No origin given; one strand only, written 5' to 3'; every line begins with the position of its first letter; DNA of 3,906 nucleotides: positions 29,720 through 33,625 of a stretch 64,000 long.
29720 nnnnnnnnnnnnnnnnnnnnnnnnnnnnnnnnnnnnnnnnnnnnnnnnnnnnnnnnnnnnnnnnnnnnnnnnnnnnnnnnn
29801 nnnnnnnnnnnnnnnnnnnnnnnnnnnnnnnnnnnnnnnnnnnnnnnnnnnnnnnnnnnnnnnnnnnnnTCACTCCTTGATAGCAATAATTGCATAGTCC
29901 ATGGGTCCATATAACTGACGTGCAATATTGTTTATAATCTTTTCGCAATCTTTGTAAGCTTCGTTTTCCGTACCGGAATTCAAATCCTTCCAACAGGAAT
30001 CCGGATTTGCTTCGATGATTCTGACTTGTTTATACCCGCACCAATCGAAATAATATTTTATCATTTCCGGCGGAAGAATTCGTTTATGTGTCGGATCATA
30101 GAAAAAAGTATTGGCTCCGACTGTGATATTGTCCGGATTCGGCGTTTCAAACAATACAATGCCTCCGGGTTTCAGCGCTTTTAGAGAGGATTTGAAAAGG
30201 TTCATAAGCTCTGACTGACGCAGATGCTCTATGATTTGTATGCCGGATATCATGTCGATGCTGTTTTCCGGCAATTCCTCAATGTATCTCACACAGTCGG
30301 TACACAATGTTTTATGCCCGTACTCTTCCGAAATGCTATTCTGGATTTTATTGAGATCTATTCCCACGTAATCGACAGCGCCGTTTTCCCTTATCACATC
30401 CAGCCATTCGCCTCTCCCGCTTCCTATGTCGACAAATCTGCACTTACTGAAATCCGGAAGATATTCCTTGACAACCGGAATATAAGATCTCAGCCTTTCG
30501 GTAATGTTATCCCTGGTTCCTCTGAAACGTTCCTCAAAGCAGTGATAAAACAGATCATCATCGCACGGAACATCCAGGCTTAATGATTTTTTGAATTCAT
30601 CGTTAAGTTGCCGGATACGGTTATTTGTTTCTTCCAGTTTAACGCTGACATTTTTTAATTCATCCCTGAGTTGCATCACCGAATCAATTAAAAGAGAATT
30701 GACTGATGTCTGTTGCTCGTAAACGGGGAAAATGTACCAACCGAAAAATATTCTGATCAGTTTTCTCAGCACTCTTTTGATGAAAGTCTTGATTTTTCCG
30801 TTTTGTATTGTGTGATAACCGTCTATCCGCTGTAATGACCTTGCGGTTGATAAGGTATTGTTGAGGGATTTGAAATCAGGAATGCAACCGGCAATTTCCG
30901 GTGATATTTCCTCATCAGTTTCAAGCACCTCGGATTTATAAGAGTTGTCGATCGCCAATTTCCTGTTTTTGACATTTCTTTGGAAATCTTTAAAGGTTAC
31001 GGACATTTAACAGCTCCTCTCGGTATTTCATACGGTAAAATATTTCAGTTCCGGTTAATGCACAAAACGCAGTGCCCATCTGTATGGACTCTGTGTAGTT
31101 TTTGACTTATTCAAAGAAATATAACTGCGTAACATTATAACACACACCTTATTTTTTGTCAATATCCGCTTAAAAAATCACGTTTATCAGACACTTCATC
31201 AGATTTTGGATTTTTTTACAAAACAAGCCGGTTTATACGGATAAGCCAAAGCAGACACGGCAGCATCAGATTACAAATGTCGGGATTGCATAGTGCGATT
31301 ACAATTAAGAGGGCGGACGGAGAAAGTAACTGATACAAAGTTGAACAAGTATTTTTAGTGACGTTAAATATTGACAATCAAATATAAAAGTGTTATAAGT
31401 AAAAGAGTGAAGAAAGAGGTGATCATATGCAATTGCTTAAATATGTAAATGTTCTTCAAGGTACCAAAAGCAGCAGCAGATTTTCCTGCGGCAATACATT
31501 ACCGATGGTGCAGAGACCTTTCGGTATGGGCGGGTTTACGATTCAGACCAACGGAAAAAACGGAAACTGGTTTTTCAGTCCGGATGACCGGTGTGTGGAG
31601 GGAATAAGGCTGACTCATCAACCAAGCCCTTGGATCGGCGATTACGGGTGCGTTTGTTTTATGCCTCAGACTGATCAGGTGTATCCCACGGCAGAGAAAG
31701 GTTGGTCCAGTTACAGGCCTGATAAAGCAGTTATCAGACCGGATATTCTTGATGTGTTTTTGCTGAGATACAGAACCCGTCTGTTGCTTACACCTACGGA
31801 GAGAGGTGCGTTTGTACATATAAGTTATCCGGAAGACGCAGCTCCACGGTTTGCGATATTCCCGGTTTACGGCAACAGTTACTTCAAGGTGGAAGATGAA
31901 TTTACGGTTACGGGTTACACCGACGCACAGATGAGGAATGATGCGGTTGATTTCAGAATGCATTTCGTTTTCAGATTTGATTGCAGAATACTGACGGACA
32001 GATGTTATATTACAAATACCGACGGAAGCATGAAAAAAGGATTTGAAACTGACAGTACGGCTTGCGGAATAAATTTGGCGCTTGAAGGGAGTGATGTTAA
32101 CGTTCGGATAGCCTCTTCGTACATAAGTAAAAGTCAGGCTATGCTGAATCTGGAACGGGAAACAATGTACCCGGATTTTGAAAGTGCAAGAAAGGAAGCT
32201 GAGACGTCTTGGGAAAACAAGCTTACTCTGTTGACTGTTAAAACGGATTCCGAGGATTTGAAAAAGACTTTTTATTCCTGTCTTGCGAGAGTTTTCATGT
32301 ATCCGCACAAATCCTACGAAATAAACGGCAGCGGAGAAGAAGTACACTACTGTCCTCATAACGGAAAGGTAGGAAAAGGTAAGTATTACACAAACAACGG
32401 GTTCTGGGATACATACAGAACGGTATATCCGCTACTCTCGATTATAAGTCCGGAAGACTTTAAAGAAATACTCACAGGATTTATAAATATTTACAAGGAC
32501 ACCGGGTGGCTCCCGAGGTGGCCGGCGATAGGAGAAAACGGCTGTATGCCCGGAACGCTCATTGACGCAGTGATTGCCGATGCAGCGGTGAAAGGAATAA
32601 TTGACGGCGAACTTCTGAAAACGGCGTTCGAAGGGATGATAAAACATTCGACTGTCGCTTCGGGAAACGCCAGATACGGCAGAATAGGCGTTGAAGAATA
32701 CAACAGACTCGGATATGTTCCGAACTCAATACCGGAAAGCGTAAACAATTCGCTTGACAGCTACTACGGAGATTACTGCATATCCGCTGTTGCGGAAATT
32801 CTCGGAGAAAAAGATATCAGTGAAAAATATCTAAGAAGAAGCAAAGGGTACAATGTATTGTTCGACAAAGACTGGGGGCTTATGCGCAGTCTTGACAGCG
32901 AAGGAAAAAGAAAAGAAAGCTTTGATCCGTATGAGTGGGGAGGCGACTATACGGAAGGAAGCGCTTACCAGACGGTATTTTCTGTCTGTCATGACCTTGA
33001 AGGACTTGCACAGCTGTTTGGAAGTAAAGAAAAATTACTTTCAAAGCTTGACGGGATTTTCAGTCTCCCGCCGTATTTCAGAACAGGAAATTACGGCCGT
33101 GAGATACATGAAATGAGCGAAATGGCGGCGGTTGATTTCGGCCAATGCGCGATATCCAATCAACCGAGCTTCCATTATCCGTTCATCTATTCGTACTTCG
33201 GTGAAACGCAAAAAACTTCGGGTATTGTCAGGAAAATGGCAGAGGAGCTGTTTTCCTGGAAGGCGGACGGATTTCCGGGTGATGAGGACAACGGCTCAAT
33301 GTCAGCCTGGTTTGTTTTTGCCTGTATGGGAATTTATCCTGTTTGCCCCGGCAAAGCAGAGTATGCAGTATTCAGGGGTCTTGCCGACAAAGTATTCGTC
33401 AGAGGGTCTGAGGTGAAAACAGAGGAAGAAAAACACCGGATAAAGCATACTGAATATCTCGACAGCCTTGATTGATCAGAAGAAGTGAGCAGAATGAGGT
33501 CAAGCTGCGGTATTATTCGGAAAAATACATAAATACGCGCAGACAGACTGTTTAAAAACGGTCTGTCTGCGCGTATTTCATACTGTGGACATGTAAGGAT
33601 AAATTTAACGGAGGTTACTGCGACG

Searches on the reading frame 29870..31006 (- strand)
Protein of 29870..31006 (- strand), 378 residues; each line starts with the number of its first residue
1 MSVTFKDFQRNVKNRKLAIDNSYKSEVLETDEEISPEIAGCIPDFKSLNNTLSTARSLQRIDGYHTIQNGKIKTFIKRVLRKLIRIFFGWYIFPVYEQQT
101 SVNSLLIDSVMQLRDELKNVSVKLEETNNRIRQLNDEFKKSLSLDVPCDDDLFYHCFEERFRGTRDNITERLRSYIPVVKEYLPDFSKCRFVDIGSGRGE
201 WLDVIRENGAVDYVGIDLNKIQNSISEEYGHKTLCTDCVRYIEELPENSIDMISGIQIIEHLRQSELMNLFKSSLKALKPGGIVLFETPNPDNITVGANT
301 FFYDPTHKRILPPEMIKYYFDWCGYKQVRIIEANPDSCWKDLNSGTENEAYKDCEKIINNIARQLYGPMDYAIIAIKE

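Call 8: search_protein_families(library=pfam, proteins=[window:29870-31006:-], max_evalue=0.001)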
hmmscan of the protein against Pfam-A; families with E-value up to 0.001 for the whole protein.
window:29870-31006:- (378 aa): 7 families
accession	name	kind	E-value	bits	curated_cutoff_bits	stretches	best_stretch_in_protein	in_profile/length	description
PF13489.12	Methyltransf_23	-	1.2e-15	58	27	1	173-292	7-122/164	Methyltransferase domain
PF08241.18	Methyltransf_11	-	4.2e-08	34.2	21.2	1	192-286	1-95/95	Methyltransferase domain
PF08242.18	Methyltransf_12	-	1.1e-07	32.9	30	1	192-283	1-97/98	Methyltransferase domain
PF13649.12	Methyltransf_25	-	1.8e-07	32.2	27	1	192-282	2-97/97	Methyltransferase domain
PF01728.25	FtsJ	-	2.3e-07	31.3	24.1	1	188-287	22-138/181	FtsJ-like methyltransferase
PF13847.12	Methyltransf_31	-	8.7e-06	25.9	27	1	187-290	3-113/145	Methyltransferase domain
PF02353.26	CMAS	-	7.3e-05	22.6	27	1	191-288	66-166/273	Mycolic acid cyclopropane synthetase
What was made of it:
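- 29870..31006 (-): Coiled-coil plus WbdD(O8)-like SAM methyltransferase. Inferred to be the chain-terminating methyltransferase. Pfam Methyltransf_23 (call 8).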

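Call 40: search_protein_families(library=ncbifam, proteins=[window:29870-31006:-], max_evalue=0.01)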
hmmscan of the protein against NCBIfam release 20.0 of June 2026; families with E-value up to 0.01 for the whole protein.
window:29870-31006:- (378 aa): 7 families
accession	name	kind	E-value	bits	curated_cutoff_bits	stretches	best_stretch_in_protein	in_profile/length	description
TIGR01983.1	UbiG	equivalog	2e-06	27.3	102.95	1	180-296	45-161/228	bifunctional 2-polyprenyl-6-hydroxyphenol methylase/3-demethylubiquinol 3-O-methyltransferase UbiG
TIGR02072.1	BioC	equivalog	0.00044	20.1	184.95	1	183-294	31-140/244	malonyl-ACP O-methyltransferase BioC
TIGR00452.1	TIGR00452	equivalog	0.00096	18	275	1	179-335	109-272/316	tRNA 5-methoxyuridine(34)/uridine 5-oxyacetic acid(34) synthase CmoB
NF008686.0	PRK11705.1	equivalog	0.001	18.2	400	1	189-288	169-267/383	cyclopropane fatty acyl phospholipid synthase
NF043040.1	corrin_prot_MT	hypoth_equivalog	0.0039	16.7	180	0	188-285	42-146/216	corrinoid protein-associated methyltransferase CpaM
TIGR02081.1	metW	equivalog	0.0043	16.6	189.5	0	188-263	14-89/194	methionine biosynthesis protein MetW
NF053839.1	CPFASynBruc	equivalog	0.0074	15.3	600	1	189-289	176-279/410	cyclopropane fatty acid synthase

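Call 59: search_solved_structures(query=window:29870-31006:-, max_evalue=0.1)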
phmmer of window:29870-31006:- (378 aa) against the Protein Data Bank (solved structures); distinct sequences matched with E-value up to 0.1: 23.
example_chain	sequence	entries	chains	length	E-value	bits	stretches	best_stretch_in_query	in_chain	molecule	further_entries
3dli_A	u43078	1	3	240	2.1e-33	118.9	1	153-378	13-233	methyltransferase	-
5wp5_A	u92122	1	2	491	1.1e-08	37.6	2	190-286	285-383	Phosphomethylethanolamine N-methyltransferase 2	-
5wp4_A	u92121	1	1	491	1e-06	31.1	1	190-287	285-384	Phosphoethanolamine N-methyltransferase 1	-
3bkw_A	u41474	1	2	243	7.9e-06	28.2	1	177-308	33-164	S-adenosylmethionine dependent methyltransferase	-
3uj6_A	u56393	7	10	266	0.0002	23.6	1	188-286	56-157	Phosphoethanolamine N-methyltransferase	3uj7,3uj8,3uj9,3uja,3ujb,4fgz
3ujd_A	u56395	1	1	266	0.0002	23.6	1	188-286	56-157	Phosphoethanolamine N-methyltransferase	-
4r6w_A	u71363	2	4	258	0.00025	23.3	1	188-286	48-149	Phosphoethanolamine N-methyltransferase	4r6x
4mwz_A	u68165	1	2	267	0.00047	22.3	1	188-298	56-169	Phosphoethanolamine N-methyltransferase, putative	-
4iv0_A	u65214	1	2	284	0.00055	22.1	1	188-297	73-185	Phosphoethanolamine N-methyltransferase, putative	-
4iv8_A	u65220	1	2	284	0.00092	21.4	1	189-296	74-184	Phosphoethanolamine N-methyltransferase,putative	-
3ujc_A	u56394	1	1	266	0.0046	19.1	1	188-286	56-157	Phosphoethanolamine N-methyltransferase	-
4ine_A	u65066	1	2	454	0.0098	18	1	185-286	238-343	Protein PMT-2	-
4pne_A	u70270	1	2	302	0.012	17.8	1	187-284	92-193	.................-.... protein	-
3g5l_A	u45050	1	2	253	0.013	17.6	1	175-311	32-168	Putative S-adenosylmethionine dependent methyltransferase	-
7pd7_A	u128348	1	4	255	0.021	16.9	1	185-286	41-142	Methyltransferase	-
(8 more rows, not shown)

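Call 70: find_homologous_proteins(query=window:29870-31006:-, max_evalue=1e-10)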
Query window:29870-31006:- (378 aa): 428 proteins with E <= 1e-10 among 3566 candidates; the best 120 are listed.
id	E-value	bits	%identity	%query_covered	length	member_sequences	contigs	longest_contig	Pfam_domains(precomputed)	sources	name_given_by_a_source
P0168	2.0e-252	855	98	100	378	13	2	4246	PF13847.13,PF13489.13,PF13649.13,PF01728.26,PF08241.19,PF08242.19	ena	-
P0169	1.6e-204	697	79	100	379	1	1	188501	PF13847.13,PF13489.13,PF13649.13,PF01728.26,PF08241.19,PF08242.19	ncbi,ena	-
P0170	6.1e-111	389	52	70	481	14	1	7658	PF13489.13,PF13649.13,PF08241.19,PF08242.19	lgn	-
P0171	2.5e-107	377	44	100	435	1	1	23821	PF13847.13,PF13489.13,PF13649.13,PF08241.19,PF08242.19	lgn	-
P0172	9.0e-106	372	39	100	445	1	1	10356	PF13489.13,PF13649.13,PF08241.19,PF08242.19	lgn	-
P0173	5.9e-105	369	41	100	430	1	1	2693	PF07021.19,PF13847.13,PF13489.13,PF13649.13,PF08241.19,PF08242.19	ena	-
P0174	1.7e-104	368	40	100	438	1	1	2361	PF07021.19,PF13847.13,PF13489.13,PF13649.13,PF08241.19,PF08242.19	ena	-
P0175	1.7e-104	368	44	100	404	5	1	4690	PF07021.19,PF13847.13,PF13489.13,PF13649.13,PF01728.26,PF08241.19,PF08242.19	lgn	-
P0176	2.0e-104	368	49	74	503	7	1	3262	PF07021.19,PF13847.13,PF13489.13,PF13649.13,PF08241.19,PF08242.19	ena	-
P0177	1.5e-103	365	51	70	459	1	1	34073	PF07021.19,PF13847.13,PF13489.13,PF13649.13,PF08241.19,PF08242.19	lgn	-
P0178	1.6e-103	365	42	100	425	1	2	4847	PF13847.13,PF13489.13,PF13649.13,PF08241.19,PF08242.19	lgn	-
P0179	6.9e-102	359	44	100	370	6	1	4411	PF13847.13,PF13489.13,PF13649.13,PF08241.19,PF08242.19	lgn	-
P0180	8.1e-102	359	42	100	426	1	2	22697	PF13847.13,PF13489.13,PF13649.13,PF01728.26,PF08241.19,PF08242.19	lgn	-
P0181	9.1e-102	359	41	99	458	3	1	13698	PF07021.19,PF13847.13,PF13489.13,PF13649.13,PF01728.26,PF08241.19,PF08242.19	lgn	-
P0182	1.3e-101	358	48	72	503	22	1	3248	PF07021.19,PF13847.13,PF13489.13,PF13649.13,PF01576.25,PF08241.19,PF08242.19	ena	-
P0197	7.4e-98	346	49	70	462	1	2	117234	PF13847.13,PF13489.13,PF13649.13,PF08241.19,PF08242.19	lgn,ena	-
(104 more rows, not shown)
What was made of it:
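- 29870..31006 (-): JGI names some homologues 'O-antigen chain-terminating methyltransferase' (call 70).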

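Call 71: find_encoding_contigs(protein=P0171, flank=10000, max_places=1)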
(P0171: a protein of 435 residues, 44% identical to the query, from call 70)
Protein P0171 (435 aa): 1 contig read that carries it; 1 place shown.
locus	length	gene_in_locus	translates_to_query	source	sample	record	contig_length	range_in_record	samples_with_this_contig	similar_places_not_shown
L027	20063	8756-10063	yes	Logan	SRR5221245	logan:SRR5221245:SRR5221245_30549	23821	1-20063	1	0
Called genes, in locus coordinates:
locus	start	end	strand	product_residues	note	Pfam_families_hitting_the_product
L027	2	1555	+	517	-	?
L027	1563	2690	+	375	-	PF13439:Glyco_transf_4, PF20706:GT4-conflict (weak), PF00534:Glycos_transf_1, PF13692:Glyco_trans_1_4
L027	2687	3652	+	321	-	PF20511:PMI_typeI_cat, PF21621:MPI_cupin_dom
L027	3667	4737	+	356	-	PF00483:NTP_transferase, PF12804:NTP_transf_3 (weak), PF22640:ManC_GMP_beta-helix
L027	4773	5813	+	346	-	PF01370:Epimerase, PF04321:RmlD_sub_bind, PF16363:GDP_Man_Dehyd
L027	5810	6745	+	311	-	PF01073:3Beta_HSD, PF01370:Epimerase, PF04321:RmlD_sub_bind, PF16363:GDP_Man_Dehyd, PF02719:Polysacc_synt_2 (weak)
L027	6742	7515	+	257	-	PF01061:ABC2_membrane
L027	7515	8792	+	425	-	PF00005:ABC_tran, PF14524:Wzt_C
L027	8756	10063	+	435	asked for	PF13489:Methyltransf_23, PF13847:Methyltransf_31 (weak), PF08241:Methyltransf_11, PF08242:Methyltransf_12, PF13649:Methyltransf_25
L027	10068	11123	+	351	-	PF00534:Glycos_transf_1, PF13692:Glyco_trans_1_4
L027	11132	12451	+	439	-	PF00534:Glycos_transf_1, PF13692:Glyco_trans_1_4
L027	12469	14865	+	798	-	-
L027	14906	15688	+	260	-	PF00483:NTP_transferase, PF12804:NTP_transf_3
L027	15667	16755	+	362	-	PF01073:3Beta_HSD, PF01370:Epimerase, PF02719:Polysacc_synt_2, PF04321:RmlD_sub_bind, PF16363:GDP_Man_Dehyd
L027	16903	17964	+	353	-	PF00682:HMGL-like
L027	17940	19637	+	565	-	PF02776:TPP_enzyme_N, PF00205:TPP_enzyme_M, PF02775:TPP_enzyme_C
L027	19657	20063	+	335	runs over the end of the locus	PF00106:adh_short (weak), PF01073:3Beta_HSD, PF01370:Epimerase, PF02719:Polysacc_synt_2 (weak), PF05368:NmrA (weak), PF07993:NAD_binding_4, PF13460:NAD_binding_10 (weak), PF16363:GDP_Man_Dehyd, +1 more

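Call 72: find_encoding_contigs(protein=P0197, flank=10000, max_places=1)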
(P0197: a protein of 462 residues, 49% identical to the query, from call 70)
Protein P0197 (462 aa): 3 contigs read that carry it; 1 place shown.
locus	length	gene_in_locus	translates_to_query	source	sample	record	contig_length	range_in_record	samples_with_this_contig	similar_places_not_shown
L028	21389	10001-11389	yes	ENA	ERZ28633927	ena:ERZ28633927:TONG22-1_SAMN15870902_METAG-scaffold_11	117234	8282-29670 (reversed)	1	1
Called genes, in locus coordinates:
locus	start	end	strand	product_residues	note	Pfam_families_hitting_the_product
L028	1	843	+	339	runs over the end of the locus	PF01073:3Beta_HSD, PF01370:Epimerase, PF02719:Polysacc_synt_2, PF04321:RmlD_sub_bind, PF16363:GDP_Man_Dehyd, PF07993:NAD_binding_4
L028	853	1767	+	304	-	PF01073:3Beta_HSD, PF01370:Epimerase, PF02719:Polysacc_synt_2, PF04321:RmlD_sub_bind, PF16363:GDP_Man_Dehyd, PF07993:NAD_binding_4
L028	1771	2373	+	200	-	PF00908:dTDP_sugar_isom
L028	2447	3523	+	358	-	PF00483:NTP_transferase, PF12804:NTP_transf_3 (weak), PF22640:ManC_GMP_beta-helix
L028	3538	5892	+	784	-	PF00483:NTP_transferase, PF12804:NTP_transf_3, PF01050:MannoseP_isomer, PF07883:Cupin_2, PF20511:PMI_typeI_cat, PF21621:MPI_cupin_dom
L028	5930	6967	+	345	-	PF01370:Epimerase, PF04321:RmlD_sub_bind (weak), PF16363:GDP_Man_Dehyd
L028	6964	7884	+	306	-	PF01073:3Beta_HSD, PF01370:Epimerase, PF04321:RmlD_sub_bind, PF16363:GDP_Man_Dehyd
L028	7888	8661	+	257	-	PF01061:ABC2_membrane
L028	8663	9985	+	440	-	PF00005:ABC_tran, PF14524:Wzt_C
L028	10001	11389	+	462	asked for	PF13489:Methyltransf_23, PF13649:Methyltransf_25, PF13847:Methyltransf_31 (weak), PF08241:Methyltransf_11, PF08242:Methyltransf_12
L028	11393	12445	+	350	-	PF00534:Glycos_transf_1, PF13692:Glyco_trans_1_4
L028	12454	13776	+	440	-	PF00534:Glycos_transf_1, PF13692:Glyco_trans_1_4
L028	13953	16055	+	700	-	PF00884:Sulfatase (faint)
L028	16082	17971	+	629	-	PF02096:60KD_IMP, PF04464:Glyphos_transf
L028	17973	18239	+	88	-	-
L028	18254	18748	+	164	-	PF10502:Peptidase_S26, PF00717:Peptidase_S24 (weak)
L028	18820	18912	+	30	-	-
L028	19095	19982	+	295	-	PF01047:MarR (weak), PF09339:HTH_IclR (weak), PF12802:MarR_2 (weak), PF13412:HTH_24 (weak), PF00483:NTP_transferase, PF12804:NTP_transf_3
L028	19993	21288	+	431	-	PF00083:Sugar_tr, PF07690:MFS_1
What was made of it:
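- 29870..31006 (-): Homologues lie directly after wzm-wzt in L027 and L028 (calls 71, 72).
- On E. coli O8/O9a-type polymannose system: L027 and L028 relatives do carry Wzt_C (calls 71, 72).
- WbdC/WbdB relatives in D-rhamnan pathways use GDP-D-rhamnose, and L027 and L028 do carry gmd/rmd-type genes (calls 71, 72). The closest contexts of the triad and of the Wzt relatives carry GDP-mannose dehydratase/reductase-type genes (L027, L028; calls 71, 72).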

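Call 73: find_encoding_contigs(protein=P0169, flank=10000, max_places=1)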
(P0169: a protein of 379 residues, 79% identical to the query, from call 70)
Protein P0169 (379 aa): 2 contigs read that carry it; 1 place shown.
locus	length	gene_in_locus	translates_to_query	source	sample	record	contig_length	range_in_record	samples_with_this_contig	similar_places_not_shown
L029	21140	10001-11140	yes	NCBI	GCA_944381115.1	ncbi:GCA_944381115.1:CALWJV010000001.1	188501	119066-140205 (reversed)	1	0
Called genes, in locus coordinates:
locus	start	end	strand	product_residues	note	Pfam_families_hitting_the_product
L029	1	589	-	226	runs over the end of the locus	PF01741:MscL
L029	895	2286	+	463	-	PF00206:Lyase_1, PF14698:ASL_C2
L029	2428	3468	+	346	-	PF01118:Semialdhyde_dh, PF03435:Sacchrp_dh_NADP (weak), PF22698:Semialdhyde_dhC_1, PF02774:Semialdhyde_dhC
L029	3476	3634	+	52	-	-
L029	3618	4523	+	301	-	PF00696:AA_kinase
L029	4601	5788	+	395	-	PF00202:Aminotran_3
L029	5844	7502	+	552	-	PF01943:Polysacc_synt, PF03023:MurJ, PF01554:MatE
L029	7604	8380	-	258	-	PF17774:YlmH_RBD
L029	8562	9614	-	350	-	-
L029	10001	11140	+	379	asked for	PF13489:Methyltransf_23, PF01728:FtsJ (faint), PF13847:Methyltransf_31, PF08241:Methyltransf_11, PF08242:Methyltransf_12, PF13649:Methyltransf_25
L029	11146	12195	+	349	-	PF00534:Glycos_transf_1, PF13692:Glyco_trans_1_4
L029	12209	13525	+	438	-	PF00534:Glycos_transf_1, PF13692:Glyco_trans_1_4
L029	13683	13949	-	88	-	PF01649:Ribosomal_S20p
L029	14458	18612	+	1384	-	PF04563:RNA_pol_Rpb2_1, PF04561:RNA_pol_Rpb2_2, PF04565:RNA_pol_Rpb2_3, PF10385:RNA_pol_Rpb2_45, PF00562:RNA_pol_Rpb2_6, PF04560:RNA_pol_Rpb2_7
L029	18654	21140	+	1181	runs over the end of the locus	PF04997:RNA_pol_Rpb1_1, PF00623:RNA_pol_Rpb1_2, PF04983:RNA_pol_Rpb1_3, PF05000:RNA_pol_Rpb1_4, PF04998:RNA_pol_Rpb1_5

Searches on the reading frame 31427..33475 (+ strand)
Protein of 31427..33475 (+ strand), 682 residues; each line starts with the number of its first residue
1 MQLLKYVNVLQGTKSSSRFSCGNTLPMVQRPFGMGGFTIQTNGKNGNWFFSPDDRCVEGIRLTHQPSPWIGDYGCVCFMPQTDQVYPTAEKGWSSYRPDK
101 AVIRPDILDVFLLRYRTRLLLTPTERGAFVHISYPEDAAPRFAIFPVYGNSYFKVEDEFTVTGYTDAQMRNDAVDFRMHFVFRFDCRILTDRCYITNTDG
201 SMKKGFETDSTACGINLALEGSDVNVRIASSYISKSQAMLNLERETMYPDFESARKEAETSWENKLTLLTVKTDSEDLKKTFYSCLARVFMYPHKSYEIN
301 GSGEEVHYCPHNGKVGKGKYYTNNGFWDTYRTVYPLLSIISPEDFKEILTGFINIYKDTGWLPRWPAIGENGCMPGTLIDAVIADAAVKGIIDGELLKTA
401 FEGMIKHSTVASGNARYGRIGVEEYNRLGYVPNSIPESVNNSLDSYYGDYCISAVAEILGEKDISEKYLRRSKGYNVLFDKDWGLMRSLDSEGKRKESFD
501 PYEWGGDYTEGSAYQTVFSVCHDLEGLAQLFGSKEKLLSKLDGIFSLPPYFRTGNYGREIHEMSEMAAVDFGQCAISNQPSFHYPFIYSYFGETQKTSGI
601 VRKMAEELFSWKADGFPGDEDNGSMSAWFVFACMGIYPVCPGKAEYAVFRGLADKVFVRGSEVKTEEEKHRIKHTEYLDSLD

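Call 8: search_protein_families(library=pfam, proteins=[window:31427-33475:+], max_evalue=0.001)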
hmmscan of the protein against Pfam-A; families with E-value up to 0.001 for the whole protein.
window:31427-33475:+ (682 aa): 2 families
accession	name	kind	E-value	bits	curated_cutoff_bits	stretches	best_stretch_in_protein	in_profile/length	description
PF07971.18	Glyco_hydro_92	-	6.6e-119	398.3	24.6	1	237-662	1-414/464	Glycosyl hydrolase family 92 catalytic domain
PF17678.7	Glyco_hydro_92N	-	2.5e-29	103.2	34.5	1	6-231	1-236/236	Glycosyl hydrolase family 92 N-terminal domain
